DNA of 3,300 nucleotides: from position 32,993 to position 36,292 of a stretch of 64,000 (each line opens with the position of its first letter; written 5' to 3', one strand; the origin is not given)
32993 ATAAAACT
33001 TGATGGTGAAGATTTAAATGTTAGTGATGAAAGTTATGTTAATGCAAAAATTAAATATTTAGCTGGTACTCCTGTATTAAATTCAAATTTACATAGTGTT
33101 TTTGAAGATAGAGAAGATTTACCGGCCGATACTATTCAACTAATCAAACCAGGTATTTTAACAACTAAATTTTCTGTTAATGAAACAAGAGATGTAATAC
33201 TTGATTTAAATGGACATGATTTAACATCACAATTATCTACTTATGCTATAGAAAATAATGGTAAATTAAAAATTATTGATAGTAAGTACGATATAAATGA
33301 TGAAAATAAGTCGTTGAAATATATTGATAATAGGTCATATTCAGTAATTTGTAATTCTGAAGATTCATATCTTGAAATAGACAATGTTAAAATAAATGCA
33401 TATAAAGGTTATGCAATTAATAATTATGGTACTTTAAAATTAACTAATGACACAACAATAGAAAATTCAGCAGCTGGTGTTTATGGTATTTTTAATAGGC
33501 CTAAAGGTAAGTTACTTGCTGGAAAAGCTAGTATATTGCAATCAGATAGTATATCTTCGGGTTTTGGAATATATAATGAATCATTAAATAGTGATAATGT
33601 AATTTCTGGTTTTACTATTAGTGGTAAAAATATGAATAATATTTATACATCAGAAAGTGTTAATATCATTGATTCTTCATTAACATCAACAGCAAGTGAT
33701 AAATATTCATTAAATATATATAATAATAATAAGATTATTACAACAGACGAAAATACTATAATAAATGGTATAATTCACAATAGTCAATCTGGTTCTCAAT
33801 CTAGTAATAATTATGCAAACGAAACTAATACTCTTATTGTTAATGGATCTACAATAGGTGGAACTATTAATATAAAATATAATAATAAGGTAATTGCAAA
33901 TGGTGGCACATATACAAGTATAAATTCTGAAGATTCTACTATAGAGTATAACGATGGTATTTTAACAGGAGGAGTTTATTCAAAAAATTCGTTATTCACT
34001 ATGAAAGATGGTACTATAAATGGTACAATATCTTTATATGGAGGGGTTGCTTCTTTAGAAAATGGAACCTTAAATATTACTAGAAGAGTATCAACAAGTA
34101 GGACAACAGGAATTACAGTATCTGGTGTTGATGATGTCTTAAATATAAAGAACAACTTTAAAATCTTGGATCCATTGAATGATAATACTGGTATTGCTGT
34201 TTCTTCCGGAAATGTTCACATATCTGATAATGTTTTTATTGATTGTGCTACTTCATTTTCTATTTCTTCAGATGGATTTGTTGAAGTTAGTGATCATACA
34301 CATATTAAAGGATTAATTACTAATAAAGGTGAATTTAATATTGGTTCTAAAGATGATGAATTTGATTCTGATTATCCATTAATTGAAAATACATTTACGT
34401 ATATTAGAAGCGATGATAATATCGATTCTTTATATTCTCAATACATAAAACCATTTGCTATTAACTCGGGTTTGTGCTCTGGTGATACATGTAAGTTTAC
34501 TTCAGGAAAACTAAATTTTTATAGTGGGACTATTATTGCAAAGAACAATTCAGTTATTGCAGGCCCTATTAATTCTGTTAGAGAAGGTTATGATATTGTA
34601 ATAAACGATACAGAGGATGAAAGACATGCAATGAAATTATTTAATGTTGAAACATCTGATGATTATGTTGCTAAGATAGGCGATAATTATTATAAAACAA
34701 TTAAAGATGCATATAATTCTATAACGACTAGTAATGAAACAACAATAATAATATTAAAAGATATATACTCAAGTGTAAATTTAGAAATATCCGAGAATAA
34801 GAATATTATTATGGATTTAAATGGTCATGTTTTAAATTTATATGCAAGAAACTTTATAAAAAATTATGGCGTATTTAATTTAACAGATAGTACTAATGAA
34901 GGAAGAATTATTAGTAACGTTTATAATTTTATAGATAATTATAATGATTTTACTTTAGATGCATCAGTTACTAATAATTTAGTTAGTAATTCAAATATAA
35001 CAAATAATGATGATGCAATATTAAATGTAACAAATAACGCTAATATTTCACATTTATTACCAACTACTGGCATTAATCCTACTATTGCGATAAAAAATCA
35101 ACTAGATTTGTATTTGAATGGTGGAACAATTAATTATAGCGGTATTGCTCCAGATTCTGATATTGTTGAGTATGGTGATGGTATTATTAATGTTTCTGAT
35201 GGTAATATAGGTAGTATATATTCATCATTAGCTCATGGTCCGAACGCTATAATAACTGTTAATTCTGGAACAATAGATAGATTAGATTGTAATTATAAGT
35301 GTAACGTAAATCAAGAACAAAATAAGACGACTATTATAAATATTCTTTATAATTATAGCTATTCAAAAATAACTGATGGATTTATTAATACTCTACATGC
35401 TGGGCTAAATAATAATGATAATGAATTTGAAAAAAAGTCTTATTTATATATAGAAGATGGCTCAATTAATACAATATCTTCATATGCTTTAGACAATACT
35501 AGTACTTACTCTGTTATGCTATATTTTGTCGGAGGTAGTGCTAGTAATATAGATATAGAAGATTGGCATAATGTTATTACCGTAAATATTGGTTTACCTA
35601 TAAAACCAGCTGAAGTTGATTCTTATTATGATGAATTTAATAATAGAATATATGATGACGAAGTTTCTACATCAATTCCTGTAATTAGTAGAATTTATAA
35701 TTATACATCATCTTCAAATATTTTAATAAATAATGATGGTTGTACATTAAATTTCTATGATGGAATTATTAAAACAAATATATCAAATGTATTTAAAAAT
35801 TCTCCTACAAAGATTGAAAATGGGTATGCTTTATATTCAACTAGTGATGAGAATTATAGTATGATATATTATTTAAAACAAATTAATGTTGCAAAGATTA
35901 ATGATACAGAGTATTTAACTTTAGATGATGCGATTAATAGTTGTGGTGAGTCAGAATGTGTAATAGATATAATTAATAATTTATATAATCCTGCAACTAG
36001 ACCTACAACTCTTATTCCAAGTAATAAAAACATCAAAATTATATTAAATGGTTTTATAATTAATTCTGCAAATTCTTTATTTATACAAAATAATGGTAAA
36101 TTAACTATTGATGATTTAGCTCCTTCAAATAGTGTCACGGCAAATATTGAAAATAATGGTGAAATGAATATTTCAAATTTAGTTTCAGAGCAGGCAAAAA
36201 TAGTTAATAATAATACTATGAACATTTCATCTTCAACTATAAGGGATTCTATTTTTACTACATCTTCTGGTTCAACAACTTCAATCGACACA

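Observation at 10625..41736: Diverged tandem duplication of a ~15-kb module: giant surface protein plus membrane-anchored partner plus exporter 5' end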

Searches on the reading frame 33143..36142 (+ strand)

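Call 60: search_protein_families(library=pfam, proteins=[window:33143-36142:+], max_evalue=5)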
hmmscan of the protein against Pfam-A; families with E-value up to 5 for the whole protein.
window:33143-36142:+ (1000 aa): 1 family
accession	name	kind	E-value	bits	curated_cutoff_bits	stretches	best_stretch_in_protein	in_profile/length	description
PF04519.19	Bactofilin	-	0.22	12.3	27.9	0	231-297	2-81/98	Polymer-forming cytoskeletal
